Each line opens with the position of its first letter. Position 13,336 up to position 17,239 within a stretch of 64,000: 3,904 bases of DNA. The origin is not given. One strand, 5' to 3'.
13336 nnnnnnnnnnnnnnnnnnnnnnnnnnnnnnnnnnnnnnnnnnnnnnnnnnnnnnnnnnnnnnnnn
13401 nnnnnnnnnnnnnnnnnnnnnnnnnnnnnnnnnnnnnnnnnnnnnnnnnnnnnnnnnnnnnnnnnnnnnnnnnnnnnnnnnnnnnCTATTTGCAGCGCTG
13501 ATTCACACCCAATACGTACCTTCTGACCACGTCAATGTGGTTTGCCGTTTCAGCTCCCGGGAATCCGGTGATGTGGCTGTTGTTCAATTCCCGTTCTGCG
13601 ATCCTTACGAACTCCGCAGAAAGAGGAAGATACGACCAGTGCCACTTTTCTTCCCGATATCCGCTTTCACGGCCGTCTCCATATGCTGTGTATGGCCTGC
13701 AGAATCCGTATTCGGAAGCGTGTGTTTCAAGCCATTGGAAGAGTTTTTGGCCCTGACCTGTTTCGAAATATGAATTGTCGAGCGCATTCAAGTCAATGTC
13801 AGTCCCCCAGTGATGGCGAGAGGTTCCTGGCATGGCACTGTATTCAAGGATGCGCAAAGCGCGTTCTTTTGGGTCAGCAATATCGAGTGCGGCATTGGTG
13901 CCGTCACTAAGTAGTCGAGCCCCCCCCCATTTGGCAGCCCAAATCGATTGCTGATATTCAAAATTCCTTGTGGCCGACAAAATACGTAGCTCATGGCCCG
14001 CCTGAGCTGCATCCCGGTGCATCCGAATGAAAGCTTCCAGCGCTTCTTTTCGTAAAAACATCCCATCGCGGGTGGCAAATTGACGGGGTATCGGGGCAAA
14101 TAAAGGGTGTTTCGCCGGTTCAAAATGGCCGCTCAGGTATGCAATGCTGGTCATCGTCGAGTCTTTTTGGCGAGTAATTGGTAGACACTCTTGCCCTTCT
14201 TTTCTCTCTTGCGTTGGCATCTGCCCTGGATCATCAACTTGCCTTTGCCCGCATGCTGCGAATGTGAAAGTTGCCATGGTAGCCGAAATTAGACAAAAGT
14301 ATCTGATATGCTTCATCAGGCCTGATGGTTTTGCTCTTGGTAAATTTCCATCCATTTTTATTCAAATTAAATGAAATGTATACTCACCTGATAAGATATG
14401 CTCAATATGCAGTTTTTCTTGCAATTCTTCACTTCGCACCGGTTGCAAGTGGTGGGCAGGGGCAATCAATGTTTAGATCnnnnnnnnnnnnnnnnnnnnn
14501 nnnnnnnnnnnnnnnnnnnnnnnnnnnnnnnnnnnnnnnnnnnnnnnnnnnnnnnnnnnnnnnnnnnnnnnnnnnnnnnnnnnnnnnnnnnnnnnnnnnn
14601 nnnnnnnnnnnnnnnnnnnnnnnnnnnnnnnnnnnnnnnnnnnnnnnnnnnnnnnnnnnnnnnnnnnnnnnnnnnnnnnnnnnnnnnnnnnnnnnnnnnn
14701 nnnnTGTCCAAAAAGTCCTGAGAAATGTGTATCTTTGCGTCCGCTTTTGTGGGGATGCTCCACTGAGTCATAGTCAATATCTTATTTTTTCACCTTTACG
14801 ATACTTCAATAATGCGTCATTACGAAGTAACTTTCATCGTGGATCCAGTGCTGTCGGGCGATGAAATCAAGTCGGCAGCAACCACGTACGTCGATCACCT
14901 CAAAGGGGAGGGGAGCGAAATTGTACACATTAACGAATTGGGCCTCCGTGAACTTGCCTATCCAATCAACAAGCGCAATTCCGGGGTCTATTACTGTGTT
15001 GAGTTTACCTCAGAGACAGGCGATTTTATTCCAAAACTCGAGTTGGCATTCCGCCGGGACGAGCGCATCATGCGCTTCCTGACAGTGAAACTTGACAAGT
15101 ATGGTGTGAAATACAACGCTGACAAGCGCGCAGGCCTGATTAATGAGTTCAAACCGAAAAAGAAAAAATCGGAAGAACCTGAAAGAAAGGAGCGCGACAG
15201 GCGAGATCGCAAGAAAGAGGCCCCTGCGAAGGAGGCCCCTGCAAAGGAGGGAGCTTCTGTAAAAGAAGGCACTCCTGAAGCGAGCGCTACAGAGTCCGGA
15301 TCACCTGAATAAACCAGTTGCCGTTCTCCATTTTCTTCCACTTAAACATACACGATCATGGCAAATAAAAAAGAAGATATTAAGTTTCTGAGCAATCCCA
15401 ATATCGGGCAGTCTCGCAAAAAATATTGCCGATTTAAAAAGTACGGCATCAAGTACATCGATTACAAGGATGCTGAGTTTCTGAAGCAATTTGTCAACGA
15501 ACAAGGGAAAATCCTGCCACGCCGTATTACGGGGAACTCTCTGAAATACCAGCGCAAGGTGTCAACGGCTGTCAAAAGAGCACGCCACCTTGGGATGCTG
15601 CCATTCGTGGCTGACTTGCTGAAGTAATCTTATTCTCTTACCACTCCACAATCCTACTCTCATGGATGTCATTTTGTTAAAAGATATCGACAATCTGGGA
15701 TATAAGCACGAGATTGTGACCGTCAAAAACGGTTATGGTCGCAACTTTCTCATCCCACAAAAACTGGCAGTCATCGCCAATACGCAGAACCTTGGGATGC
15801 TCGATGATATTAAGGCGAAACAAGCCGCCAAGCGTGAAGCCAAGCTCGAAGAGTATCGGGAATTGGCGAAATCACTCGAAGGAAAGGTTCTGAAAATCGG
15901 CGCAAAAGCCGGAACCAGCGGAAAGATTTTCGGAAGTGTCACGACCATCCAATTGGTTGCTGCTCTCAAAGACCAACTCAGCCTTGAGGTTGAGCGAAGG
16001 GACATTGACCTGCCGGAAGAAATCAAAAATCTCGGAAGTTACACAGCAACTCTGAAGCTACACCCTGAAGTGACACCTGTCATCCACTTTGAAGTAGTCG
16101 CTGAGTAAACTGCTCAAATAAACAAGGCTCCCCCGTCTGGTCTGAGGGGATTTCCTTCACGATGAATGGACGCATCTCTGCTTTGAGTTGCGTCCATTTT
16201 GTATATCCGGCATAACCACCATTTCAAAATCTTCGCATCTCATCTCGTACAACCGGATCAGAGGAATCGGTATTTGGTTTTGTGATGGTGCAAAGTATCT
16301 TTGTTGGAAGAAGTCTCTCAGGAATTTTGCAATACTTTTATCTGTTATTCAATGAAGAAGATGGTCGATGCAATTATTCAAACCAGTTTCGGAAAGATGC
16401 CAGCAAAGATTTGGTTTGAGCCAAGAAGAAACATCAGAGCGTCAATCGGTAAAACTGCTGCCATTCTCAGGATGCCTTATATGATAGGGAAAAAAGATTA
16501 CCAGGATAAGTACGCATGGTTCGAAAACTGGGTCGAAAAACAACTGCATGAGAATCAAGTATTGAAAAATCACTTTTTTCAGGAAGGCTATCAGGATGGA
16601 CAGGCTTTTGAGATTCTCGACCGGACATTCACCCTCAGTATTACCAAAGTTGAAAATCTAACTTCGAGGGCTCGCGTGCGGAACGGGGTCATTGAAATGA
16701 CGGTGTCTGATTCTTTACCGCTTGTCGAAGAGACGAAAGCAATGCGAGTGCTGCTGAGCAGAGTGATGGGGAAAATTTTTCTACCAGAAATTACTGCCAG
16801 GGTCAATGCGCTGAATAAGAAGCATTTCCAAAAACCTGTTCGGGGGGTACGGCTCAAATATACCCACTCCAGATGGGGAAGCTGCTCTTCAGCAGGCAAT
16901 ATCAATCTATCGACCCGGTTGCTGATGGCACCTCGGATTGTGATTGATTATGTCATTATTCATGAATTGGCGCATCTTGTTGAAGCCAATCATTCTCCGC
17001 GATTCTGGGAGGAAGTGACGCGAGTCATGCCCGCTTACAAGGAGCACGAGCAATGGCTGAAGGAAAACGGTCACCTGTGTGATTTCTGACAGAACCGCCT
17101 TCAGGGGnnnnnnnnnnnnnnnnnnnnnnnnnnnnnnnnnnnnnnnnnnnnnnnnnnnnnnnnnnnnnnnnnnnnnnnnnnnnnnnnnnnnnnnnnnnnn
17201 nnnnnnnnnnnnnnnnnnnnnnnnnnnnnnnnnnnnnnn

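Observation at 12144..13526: Apparently intact hypC-hypD pair with no hypA/B/E/F, no small subunit and no endopeptidase nearby, directly downstream of the cysteine-less large-subunit homologue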

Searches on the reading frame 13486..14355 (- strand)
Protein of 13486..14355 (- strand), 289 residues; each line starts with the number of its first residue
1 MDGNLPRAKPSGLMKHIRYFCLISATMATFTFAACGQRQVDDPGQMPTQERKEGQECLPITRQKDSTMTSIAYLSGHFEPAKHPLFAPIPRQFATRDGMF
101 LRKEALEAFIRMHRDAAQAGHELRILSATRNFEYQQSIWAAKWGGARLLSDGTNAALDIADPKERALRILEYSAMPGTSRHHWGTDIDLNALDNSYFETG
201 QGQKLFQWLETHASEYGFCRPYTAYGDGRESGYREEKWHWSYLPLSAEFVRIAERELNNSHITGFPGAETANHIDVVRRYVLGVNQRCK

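Call 4: search_protein_families(library=pfam, proteins=[window:13486-14355:-])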
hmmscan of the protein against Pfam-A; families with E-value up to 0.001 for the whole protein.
window:13486-14355:- (289 aa): 1 family
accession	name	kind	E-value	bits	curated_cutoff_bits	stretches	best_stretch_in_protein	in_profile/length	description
PF02557.22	VanY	-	5.1e-32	110.9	25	1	100-244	3-131/132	D-alanyl-D-alanine carboxypeptidase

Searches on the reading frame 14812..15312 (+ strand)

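Call 4: search_protein_families(library=pfam, proteins=[window:14812-15312:+])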
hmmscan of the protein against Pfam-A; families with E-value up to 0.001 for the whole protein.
window:14812-15312:+ (166 aa): 1 family
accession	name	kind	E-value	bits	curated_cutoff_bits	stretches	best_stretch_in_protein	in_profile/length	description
PF01250.22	Ribosomal_S6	-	1.7e-23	83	27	1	3-93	1-90/90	Ribosomal protein S6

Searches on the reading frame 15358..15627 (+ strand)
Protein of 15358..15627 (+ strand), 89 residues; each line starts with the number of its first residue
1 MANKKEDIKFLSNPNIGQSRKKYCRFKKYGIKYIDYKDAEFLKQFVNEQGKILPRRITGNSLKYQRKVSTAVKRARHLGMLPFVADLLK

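Call 69: search_protein_families(library=pfam, proteins=[window:15358-15627:+], max_evalue=0.00001)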
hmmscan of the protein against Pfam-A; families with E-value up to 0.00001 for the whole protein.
window:15358-15627:+ (89 aa): 1 family
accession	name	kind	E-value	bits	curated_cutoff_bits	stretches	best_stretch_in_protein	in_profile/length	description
PF01084.26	Ribosomal_S18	-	2.3e-26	92.1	21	1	31-81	2-52/52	Ribosomal protein S18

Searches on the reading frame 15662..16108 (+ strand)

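Call 4: search_protein_families(library=pfam, proteins=[window:15662-16108:+])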
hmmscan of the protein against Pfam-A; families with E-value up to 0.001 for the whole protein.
window:15662-16108:+ (148 aa): 2 families
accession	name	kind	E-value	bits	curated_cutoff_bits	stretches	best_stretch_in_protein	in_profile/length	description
PF03948.19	Ribosomal_L9_C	-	5.8e-26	91.2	23.2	1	64-147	2-86/86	Ribosomal protein L9, C-terminal domain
PF01281.25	Ribosomal_L9_N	-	1.1e-21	76.5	20.7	1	1-44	1-44/47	Ribosomal protein L9, N-terminal domain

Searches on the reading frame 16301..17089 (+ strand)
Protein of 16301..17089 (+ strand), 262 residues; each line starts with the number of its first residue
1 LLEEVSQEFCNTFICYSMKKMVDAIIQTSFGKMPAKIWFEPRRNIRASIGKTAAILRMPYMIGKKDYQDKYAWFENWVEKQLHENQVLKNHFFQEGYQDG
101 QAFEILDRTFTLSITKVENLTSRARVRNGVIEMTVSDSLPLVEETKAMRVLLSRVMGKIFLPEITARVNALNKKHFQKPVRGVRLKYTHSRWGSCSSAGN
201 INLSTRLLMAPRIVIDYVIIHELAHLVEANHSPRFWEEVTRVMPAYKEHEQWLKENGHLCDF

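Call 4: search_protein_families(library=pfam, proteins=[window:16301-17089:+])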
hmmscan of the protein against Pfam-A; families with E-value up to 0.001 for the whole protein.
window:16301-17089:+ (262 aa): 2 families
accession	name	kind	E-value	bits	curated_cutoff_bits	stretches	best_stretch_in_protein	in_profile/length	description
PF01863.23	YgjP-like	-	1.2e-43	150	26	1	44-256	2-207/207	YgjP-like, metallopeptidase domain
PF10263.15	SprT-like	-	0.00037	20.8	25.6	1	168-227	5-73/108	SprT-like family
